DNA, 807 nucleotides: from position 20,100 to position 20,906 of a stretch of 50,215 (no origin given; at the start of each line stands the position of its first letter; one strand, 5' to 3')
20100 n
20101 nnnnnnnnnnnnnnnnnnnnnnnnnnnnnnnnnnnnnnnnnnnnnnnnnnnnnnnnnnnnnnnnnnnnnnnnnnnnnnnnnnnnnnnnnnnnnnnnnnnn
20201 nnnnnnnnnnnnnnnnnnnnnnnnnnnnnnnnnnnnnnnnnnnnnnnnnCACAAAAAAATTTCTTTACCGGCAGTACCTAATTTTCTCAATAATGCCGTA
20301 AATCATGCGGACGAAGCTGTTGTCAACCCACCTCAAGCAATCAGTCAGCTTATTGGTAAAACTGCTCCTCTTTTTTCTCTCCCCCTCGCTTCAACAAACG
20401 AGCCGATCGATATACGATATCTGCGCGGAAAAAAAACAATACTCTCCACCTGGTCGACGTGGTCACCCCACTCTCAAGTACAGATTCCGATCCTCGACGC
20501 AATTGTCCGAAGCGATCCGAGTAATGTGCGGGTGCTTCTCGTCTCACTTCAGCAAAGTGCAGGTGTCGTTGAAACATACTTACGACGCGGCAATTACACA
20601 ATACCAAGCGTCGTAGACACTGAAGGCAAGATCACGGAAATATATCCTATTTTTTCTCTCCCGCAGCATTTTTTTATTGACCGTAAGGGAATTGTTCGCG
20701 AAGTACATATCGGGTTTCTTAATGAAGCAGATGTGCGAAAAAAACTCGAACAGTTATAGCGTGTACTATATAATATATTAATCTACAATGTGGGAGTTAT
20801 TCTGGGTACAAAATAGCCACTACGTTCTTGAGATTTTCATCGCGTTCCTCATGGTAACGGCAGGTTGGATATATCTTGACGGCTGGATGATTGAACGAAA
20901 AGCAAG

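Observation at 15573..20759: Giant 1728-aa surface protein ending in a catalytically dead thioredoxin-fold (TlpA-like) domain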

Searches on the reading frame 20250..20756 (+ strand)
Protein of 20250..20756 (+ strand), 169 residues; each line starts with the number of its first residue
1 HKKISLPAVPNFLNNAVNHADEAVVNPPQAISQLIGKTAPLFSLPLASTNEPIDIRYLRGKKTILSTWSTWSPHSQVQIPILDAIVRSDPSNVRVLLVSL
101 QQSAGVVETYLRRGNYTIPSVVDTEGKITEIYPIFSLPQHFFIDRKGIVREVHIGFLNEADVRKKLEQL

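Call 3: search_protein_families(library=pfam, proteins=[window:20250-20756:+], max_evalue=1)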
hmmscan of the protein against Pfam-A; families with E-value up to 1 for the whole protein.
window:20250-20756:+ (169 aa): 4 families
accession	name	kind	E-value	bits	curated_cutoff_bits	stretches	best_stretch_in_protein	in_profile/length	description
PF00578.27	AhpC-TSA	-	7.1e-14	52.2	26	1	35-151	1-123/124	AhpC/TSA family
PF08534.16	Redoxin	-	2.8e-11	43.8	26.6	1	36-162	3-144/148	Redoxin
PF13905.12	Thioredoxin_8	-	0.0025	18.5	27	1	60-148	1-93/94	Thioredoxin-like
PF14595.12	Thioredoxin_9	-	0.017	15.4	25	1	63-140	44-120/129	Thioredoxin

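Call 4: search_protein_families(library=ncbifam, proteins=[window:20250-20756:+], max_evalue=1)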
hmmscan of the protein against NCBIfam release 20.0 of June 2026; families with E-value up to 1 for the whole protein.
window:20250-20756:+ (169 aa): 9 families
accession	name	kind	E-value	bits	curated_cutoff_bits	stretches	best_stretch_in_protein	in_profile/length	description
NF041202.1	StoA_CxxC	exception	1.2e-16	61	210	1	59-163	51-158/163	endospore biogenesis thiol-disulfide oxidoreductase StoA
NF002854.0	PRK03147.1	subfamily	2e-16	60.4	170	1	34-168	37-171/176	thiol-disulfide oxidoreductase ResA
NF041054.1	WAxxUGC_long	equivalog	2.5e-11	43.4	300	1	31-159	76-205/354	ResA-like WAxxUGC motif-containing protein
NF011941.0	PRK15412.1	equivalog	4e-09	36.3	359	1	26-161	32-167/185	thiol:disulfide interchange protein DsbE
TIGR00385.1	dsbE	subfamily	2.4e-08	33.8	123.15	1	25-166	26-167/173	DsbE family thiol:disulfide interchange protein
TIGR01068.1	thioredoxin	equivalog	0.002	18.3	96.8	0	122-168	54-99/101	thioredoxin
NF010625.0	PRK14018.1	equivalog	0.0047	15.5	522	1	55-163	51-166/521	bifunctional peptide-methionine (S)-S-oxide reductase MsrA/peptide-methionine (R)-S-oxide reductase MsrB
NF006898.0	PRK09381.1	equivalog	0.03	14.7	138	1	51-119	11-80/109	thioredoxin TrxA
NF047696.1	ThlDiSintTplARhiz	equivalog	0.14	11.9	230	1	50-87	87-124/219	thiol:disulfide interchange protein TlpA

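Call 9: search_solved_structures(query=window:20250-20756:+, max_evalue=0.001, show_alignments=3)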
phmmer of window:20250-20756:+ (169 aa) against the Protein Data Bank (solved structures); distinct sequences matched with E-value up to 0.001: 27.
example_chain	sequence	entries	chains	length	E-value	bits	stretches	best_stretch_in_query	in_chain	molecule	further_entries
3erw_A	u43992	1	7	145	3.4e-14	56.1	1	49-160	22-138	Sporulation thiol-disulfide oxidoreductase A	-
3hdc_A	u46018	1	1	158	2.4e-13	53.3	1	35-156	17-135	Thioredoxin family protein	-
3kcm_A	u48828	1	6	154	8.7e-13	51.5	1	39-157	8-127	Thioredoxin family protein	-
3c71_A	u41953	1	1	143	4.2e-12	49.3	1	37-162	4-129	Thiol-disulfide oxidoreductase resA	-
3kh7_A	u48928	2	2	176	7.9e-11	45.2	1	24-166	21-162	Thiol:disulfide interchange protein dsbE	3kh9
3c73_A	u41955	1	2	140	1.2e-10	44.6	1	44-162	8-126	Thiol-disulfide oxidoreductase resA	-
2h1g_A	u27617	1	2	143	3.9e-10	42.9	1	37-162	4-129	Thiol-disulfide oxidoreductase resA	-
2h1b_A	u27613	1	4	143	5.3e-10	42.5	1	37-162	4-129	Thiol-disulfide oxidoreductase resA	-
2h19_A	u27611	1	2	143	7.4e-10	42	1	37-162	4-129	Thiol-disulfide oxidoreductase resA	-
2h1a_A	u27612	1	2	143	7.4e-10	42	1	37-162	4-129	Thiol-disulfide oxidoreductase resA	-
2yp6_A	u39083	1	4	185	1.3e-09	41.2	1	31-165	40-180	THIOREDOXIN FAMILY PROTEIN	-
1st9_A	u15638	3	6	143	1.4e-09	41.1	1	37-162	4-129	Thiol-disulfide oxidoreductase resA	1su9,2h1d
4hqz_A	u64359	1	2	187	1.4e-09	41.1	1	31-165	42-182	Thioredoxin family protein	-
2f9s_A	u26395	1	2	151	1.7e-09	40.9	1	37-162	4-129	Thiol-disulfide oxidoreductase resA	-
4nmu_A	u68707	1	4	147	2e-09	40.6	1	34-158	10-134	Thiol-disulfide oxidoreductase ResA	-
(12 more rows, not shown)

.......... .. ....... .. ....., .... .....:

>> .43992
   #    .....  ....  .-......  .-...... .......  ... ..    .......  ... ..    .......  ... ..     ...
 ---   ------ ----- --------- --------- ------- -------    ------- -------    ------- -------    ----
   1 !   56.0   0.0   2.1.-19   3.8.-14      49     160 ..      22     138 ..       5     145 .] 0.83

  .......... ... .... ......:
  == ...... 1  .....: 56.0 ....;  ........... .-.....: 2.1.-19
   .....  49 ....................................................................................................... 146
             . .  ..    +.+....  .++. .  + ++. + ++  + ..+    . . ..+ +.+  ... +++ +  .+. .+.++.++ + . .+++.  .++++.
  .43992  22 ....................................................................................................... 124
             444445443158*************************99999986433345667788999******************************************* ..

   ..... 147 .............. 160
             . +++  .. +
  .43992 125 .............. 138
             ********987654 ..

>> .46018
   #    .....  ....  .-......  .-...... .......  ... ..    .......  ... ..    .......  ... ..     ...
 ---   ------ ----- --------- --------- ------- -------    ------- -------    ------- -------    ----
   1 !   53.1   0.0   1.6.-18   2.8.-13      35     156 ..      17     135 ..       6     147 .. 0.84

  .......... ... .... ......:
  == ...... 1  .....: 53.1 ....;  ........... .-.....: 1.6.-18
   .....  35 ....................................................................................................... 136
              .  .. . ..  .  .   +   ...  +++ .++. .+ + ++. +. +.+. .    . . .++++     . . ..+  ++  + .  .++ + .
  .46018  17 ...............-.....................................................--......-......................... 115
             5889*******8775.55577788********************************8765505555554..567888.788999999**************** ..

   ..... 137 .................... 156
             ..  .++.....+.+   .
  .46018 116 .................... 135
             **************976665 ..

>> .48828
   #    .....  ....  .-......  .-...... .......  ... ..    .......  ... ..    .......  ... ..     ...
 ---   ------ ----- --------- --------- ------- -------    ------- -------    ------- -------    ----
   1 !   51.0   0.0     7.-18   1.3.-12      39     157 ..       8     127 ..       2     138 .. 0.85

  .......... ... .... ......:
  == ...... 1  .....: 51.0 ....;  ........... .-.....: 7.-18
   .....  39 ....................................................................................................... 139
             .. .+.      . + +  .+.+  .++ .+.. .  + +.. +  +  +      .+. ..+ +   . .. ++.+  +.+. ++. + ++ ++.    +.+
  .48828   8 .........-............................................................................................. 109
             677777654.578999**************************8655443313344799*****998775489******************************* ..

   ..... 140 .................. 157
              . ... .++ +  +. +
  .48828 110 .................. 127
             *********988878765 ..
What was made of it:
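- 20463..20474 (+): Former CxxC active site, now S-P-H-S (codons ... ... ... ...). Aligned to CxxC of StoA and of the Geobacter thioredoxins 3hdc and 3kcm (call 9).
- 20661..20663 (+): Retained cis-proline (Pro1697, LPQHFF loop). Aligned to the cis-Pro loop of StoA, 3hdc and 3kcm (call 9).
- On TlpA-like thiol-disulfide oxidoreductases (ResA/StoA/CcmG/TlpA; cd02966): StoA, 3hdc and 3kcm show Glu at that column (call 9).
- Closest known: ResA / StoA / CcmG. Same: It has 24-28% identity and E about 1e-14 to solved members (call 9).
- Checked: CxxC aligns to SPHS and the cis-Pro is retained (call 9).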

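Call 10: find_homologous_proteins(query=window:20250-20756:+, max_evalue=0.001)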
Query window:20250-20756:+ (169 aa): 3 proteins with E <= 0.001 among 75 candidates.
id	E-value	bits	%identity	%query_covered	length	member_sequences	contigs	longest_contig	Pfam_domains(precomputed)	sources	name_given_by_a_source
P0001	2.0e-68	247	79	80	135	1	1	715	PF08534.17,PF00578.28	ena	-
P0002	1.6e-49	186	51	98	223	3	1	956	PF08534.17,PF00578.28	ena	-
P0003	2.8e-41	159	52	75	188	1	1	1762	PF08534.17,PF00578.28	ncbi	ncbi:MAG: TlpA disulfide reductase family protein, partial [Patescibacteria group bacterium]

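Call 25: find_related_loci(query=A1, collection=genome_contigs, flank=10000)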
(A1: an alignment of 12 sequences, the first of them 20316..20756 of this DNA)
Query A1 (147 aa) in genome_contigs; peptide patterns used: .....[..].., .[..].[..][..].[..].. (x = any residue, [..] = any of these).
108 stretches matched a pattern; 15 encode a relative of the query (tblastn E <= 1e-3); 15 distinct loci.
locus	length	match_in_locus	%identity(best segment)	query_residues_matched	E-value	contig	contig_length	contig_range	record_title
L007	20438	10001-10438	79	2-147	1e-80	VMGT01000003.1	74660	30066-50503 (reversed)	MAG: Parcubacteria group bacterium Greene1014_15 Greene101415_scaffold_657, whole genome shotgun sequence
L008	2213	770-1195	58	5-147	1e-55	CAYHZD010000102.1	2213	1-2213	MAG TPA_asm: uncultured Candidatus Saccharibacteria bacterium isolate ERP119705_co17_17 genome assembly, contig: NODE_11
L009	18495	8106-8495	61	7-137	2e-53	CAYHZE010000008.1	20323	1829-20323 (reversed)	MAG TPA_asm: uncultured Candidatus Saccharibacteria bacterium isolate ERP119705_co17_184 genome assembly, contig: NODE_3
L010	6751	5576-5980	60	3-138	3e-53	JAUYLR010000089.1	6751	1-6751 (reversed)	MAG: bacterium isolate C24_metabat.bin.43 C24_k141_1096887, whole genome shotgun sequence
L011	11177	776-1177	56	13-147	3e-49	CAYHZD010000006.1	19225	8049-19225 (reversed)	MAG TPA_asm: uncultured Candidatus Saccharibacteria bacterium isolate ERP119705_co17_17 genome assembly, contig: NODE_35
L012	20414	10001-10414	43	9-147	3e-34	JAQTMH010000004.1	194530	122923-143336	MAG: Patescibacteria group bacterium isolate STA_36 NODE_146_length_194530_cov_5.288447_Sandtown_A, whole genome shotgun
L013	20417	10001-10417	57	8-147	9e-53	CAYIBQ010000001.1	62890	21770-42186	MAG TPA_asm: uncultured Candidatus Saccharibacteria bacterium isolate ERP119705_co1_646 genome assembly, contig: NODE_33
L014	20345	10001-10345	29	33-147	3e-10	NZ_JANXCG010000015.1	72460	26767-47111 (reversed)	MAG: Meiothermus sp. isolate SKYB64 k141_138903, whole genome shotgun sequence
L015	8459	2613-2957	29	33-147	3e-9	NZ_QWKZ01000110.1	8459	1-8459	Meiothermus luteus strain KCTC 52599 contig_110, whole genome shotgun sequence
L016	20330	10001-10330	29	38-147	6e-9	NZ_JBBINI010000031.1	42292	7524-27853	MAG: Meiothermus sp. isolate BQF170218_bin_252 NODE_549_length_42292_cov_8.6974, whole genome shotgun sequence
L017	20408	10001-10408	29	4-147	7e-8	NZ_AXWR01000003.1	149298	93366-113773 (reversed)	Meiothermus taiwanensis DSM 14542 H572DRAFT_scaffold00003.3_C, whole genome shotgun sequence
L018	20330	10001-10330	25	38-147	1e-7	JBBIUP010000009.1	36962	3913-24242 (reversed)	MAG: Meiothermus sp. isolate AR170220_bin_56 NODE_867_length_36962_cov_80.814398, whole genome shotgun sequence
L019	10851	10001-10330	27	38-147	1e-6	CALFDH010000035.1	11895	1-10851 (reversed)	MAG: uncultured Meiothermus sp. isolate R1_Bin_Bin_181_1 genome assembly, contig: c_000003186404, whole genome shotgun s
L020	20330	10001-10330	27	38-147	1e-6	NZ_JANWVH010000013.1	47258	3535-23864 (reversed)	MAG: Meiothermus sp. isolate SKYG110 NODE_13_length_47258_cov_4.913715, whole genome shotgun sequence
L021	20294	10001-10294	24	38-133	4e-6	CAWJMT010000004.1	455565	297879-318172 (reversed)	MAG: uncultured Gemmatimonadales bacterium isolate MFD02809.bin.2.233 genome assembly, contig: contig_116178, whole geno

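Call 26: search_protein_representatives(alignment_id=A1)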
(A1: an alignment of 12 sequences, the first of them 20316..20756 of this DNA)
Query: 12 sequences, 146 profile positions. Proteins with E-value up to 0.001 (for the whole library): 35864; up to 1e-10: 5458; up to 1e-30: 17. The best 150 are listed.
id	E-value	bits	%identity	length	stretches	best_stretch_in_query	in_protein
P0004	6.5e-71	252.8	-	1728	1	3-146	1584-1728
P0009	4.0e-68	243.8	-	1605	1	8-146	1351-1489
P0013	7.6e-67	239.6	-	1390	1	3-146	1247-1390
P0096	7.8e-60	216.9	-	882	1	3-146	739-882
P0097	6.3e-59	214.0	-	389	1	7-146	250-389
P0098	1.3e-58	212.9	-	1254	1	5-146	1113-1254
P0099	1.6e-56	206.1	-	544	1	9-145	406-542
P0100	1.2e-55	203.3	-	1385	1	10-145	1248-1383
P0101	1.1e-54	200.3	-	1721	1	5-146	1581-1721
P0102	8.6e-54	197.3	-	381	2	67-146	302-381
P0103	1.1e-53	197.0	-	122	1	27-145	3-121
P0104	1.3e-38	148.1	-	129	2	64-143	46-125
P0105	1.3e-34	135.1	-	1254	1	8-146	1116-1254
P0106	2.7e-34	134.1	-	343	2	13-144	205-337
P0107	5.2e-34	133.1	-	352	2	9-143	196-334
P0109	1.1e-31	125.6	-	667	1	4-146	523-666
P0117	3.6e-27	110.9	-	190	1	4-145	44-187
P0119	4.9e-27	110.5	-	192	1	12-144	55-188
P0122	1.7e-26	108.8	-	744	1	6-145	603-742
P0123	3.0e-26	108.0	-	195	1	6-146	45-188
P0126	4.8e-26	107.3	-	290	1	13-139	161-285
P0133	3.8e-25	104.4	-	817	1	13-141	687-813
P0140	1.9e-24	102.1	-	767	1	15-146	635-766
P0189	2.7e-22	95.1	-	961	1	5-145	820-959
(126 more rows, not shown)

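Call 28: search_protein_families(library=pfam, proteins=[P0098, P0101, P0105, P0109, P0122, P0133, P0140, P0189, P0123, P0119], max_evalue=0.001)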
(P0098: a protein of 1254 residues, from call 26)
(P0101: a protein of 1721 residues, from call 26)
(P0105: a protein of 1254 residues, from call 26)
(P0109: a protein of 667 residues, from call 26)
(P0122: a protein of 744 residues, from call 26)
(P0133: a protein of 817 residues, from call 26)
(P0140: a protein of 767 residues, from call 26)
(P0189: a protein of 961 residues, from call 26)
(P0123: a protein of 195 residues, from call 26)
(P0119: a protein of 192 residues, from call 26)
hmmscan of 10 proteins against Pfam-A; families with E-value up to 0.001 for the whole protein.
P0098 (1254 aa): 10 families
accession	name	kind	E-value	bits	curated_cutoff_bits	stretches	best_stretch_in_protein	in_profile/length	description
PF13385.13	Laminin_G_3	-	7.5e-26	91.5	27.6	1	84-238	1-151/151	Concanavalin A-like lectin/glucanases superfamily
PF16656.11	Pur_ac_phosph_N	-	7.5e-23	81.4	30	3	550-626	11-93/93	Purple acid Phosphatase, N-terminal domain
PF00041.27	fn3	-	1.2e-18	67.5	25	2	253-326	3-79/84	Fibronectin type III domain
PF00578.27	AhpC-TSA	-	4.9e-13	49.5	26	1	1122-1236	2-123/124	AhpC/TSA family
PF08534.16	Redoxin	-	6e-12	46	26.6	1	1122-1243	3-137/148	Redoxin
PF25059.1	FN3_DSCAM-DSCAML_C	-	3.3e-09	37.4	39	0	296-341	44-89/89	DSCAM/DSCAML C-terminal Fn3-like domain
PF19077.6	Big_13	-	7.4e-09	36.5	27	1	784-870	21-101/102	Bacterial Ig-like domain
PF13620.12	CarboxypepD_reg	-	1.6e-06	28.8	32.3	1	986-1061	4-67/82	Carboxypeptidase regulatory-like domain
PF09294.16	Interfer-bind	-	0.00015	22.4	21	0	566-609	40-84/104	Interferon-alpha/beta receptor, fibronectin type III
PF10179.15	NDNF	-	0.00098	19.6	27.3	0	678-723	78-123/127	Neuron-derived neurotrophic factor, first Fn(III) domain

P0101 (1721 aa): 6 families
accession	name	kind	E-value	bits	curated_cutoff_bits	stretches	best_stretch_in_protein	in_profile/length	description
PF16656.11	Pur_ac_phosph_N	-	1.5e-38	131.7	30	5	812-894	6-93/93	Purple acid Phosphatase, N-terminal domain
PF00041.27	fn3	-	2.9e-23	82.3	25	2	695-782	2-70/84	Fibronectin type III domain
PF00578.27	AhpC-TSA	-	5.3e-12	46.2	26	1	1589-1703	1-123/124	AhpC/TSA family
PF16655.11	PhoD_N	-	8.4e-11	42.7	30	0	1153-1174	60-81/90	PhoD-like phosphatase, N-terminal domain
PF08534.16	Redoxin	-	1.8e-09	38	26.6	1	1590-1711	3-138/148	Redoxin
PF25788.1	Ig_Rha78A_N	-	3.8e-06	27.5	27.4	0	1155-1191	67-104/105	Rha78A-like, N-terminal immunoglobulin domain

P0105 (1254 aa): 11 families
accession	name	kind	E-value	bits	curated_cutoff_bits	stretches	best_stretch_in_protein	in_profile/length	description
PF16656.11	Pur_ac_phosph_N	-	1.3e-42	144.6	30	5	527-609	4-93/93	Purple acid Phosphatase, N-terminal domain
PF00041.27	fn3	-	3.6e-26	91.6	25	2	222-307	3-69/84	Fibronectin type III domain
PF16655.11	PhoD_N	-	1.1e-11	45.5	30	0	559-595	47-81/90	PhoD-like phosphatase, N-terminal domain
PF19077.6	Big_13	-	9.7e-08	32.9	27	1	789-874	22-101/102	Bacterial Ig-like domain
PF07495.19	Y_Y_Y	-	1.6e-07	31.5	26.6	1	839-874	29-63/65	Y_Y_Y domain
PF25059.1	FN3_DSCAM-DSCAML_C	-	2.1e-06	28.4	39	0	571-612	43-82/89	DSCAM/DSCAML C-terminal Fn3-like domain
PF13620.12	CarboxypepD_reg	-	2.3e-06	28.3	32.3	1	986-1066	4-71/82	Carboxypeptidase regulatory-like domain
PF25788.1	Ig_Rha78A_N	-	2.5e-06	28.1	27.4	0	234-321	19-98/105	Rha78A-like, N-terminal immunoglobulin domain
PF16893.11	fn3_2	-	7.3e-05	23.3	27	0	422-489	3-69/89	Fibronectin type III domain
PF00578.27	AhpC-TSA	-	0.00081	19.8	26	0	1122-1236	2-123/124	AhpC/TSA family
PF13754.12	Big_3_4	-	0.00099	19.4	27.3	0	834-875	20-61/106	Domain of unknown function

P0109 (667 aa): 7 families
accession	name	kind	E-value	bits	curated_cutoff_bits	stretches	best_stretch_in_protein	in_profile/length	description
PF19077.6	Big_13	-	7.3e-14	52.5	27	1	210-291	22-102/102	Bacterial Ig-like domain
PF00578.27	AhpC-TSA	-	4.4e-12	46.5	26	1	537-648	5-123/124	AhpC/TSA family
PF13620.12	CarboxypepD_reg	-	4e-11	43.6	32.3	1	396-481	4-76/82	Carboxypeptidase regulatory-like domain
PF08534.16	Redoxin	-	4.8e-09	36.6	26.6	1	537-655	6-137/148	Redoxin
PF13715.12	CarbopepD_reg_2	-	3.7e-07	30.5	32.2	1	436-487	26-77/88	CarboxypepD_reg-like domain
PF07495.19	Y_Y_Y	-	0.00015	22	26.6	0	155-180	28-51/65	Y_Y_Y domain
PF08308.17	PEGA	-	0.00046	20.5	20.8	0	449-474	30-56/71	PEGA domain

P0122 (744 aa): 10 families
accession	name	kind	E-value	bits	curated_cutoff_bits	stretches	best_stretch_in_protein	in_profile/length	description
PF00578.27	AhpC-TSA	-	1e-16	61.4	26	1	610-725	1-123/124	AhpC/TSA family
PF08534.16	Redoxin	-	2.6e-13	50.4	26.6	1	611-732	3-137/148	Redoxin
PF19077.6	Big_13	-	6.5e-13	49.5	27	1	291-369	24-102/102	Bacterial Ig-like domain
PF13620.12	CarboxypepD_reg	-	1.1e-09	38.9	32.3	1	473-565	3-82/82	Carboxypeptidase regulatory-like domain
PF07495.19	Y_Y_Y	-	8.1e-06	26.1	26.6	0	230-257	23-49/65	Y_Y_Y domain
PF03404.22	Mo-co_dimer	-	6.9e-05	23.3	22.7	0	195-220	33-59/138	Mo-co oxidoreductase dimerisation domain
PF13715.12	CarbopepD_reg_2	-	0.00027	21.4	32.2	0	516-563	28-75/88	CarboxypepD_reg-like domain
PF13098.12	Thioredoxin_2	-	0.00051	20.8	27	1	633-740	4-104/104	Thioredoxin-like domain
PF17802.7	SpaA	-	0.00056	20.5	23.1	0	477-552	8-74/91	Prealbumin-like fold domain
PF08308.17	PEGA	-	0.00066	20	20.8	0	527-567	30-70/71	PEGA domain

P0133 (817 aa): 7 families
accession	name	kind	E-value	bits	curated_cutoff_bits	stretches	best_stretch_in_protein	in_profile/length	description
PF16656.11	Pur_ac_phosph_N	-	2.9e-15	57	30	2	273-348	12-93/93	Purple acid Phosphatase, N-terminal domain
PF08534.16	Redoxin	-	8.6e-14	52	26.6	1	687-807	2-137/148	Redoxin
PF00578.27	AhpC-TSA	-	2.7e-12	47.1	26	1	687-800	1-123/124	AhpC/TSA family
PF19077.6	Big_13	-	6.1e-09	36.7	27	1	362-445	20-102/102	Bacterial Ig-like domain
PF00041.27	fn3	-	1.1e-08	35.6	25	1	261-339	2-76/84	Fibronectin type III domain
PF13620.12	CarboxypepD_reg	-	2.4e-08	34.6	32.3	1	549-637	3-74/82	Carboxypeptidase regulatory-like domain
PF16655.11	PhoD_N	-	9.2e-05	23.4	30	0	168-233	25-80/90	PhoD-like phosphatase, N-terminal domain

P0140 (767 aa): 5 families
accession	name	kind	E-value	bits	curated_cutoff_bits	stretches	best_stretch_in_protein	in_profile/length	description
PF00578.27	AhpC-TSA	-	1.8e-14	54.2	26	1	636-748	4-123/124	AhpC/TSA family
PF08534.16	Redoxin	-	1.9e-10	41.1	26.6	1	637-755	6-137/148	Redoxin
PF19077.6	Big_13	-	4e-08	34.1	27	1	315-392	22-102/102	Bacterial Ig-like domain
PF13750.12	Big_3_3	-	9.5e-06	25.8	27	0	352-398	2-49/157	Bacterial Ig-like domain (group 3)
PF07495.19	Y_Y_Y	-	0.00024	21.4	26.6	0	256-287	28-57/65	Y_Y_Y domain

P0189 (961 aa): 2 families
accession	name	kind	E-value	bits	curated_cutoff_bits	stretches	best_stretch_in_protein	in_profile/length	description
PF08534.16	Redoxin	-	3.1e-13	50.2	26.6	1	829-944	3-132/148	Redoxin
PF00578.27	AhpC-TSA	-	1.5e-12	48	26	1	828-942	1-123/124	AhpC/TSA family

P0123 (195 aa): 3 families
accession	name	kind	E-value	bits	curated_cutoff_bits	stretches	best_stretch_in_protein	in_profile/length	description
PF00578.27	AhpC-TSA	-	6.3e-15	55.7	26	1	52-169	1-122/124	AhpC/TSA family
PF08534.16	Redoxin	-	1.5e-12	47.9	26.6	1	53-188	3-147/148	Redoxin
PF13905.12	Thioredoxin_8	-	1e-06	29.4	27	1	78-166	3-92/94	Thioredoxin-like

P0119 (192 aa): 2 families
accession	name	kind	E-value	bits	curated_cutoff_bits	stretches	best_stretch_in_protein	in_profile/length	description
PF00578.27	AhpC-TSA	-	4e-20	72.5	26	1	56-172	1-123/124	AhpC/TSA family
PF08534.16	Redoxin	-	1.2e-14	54.8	26.6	1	57-190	3-147/148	Redoxin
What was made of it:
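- Checked: Homologues pass it (call 28).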
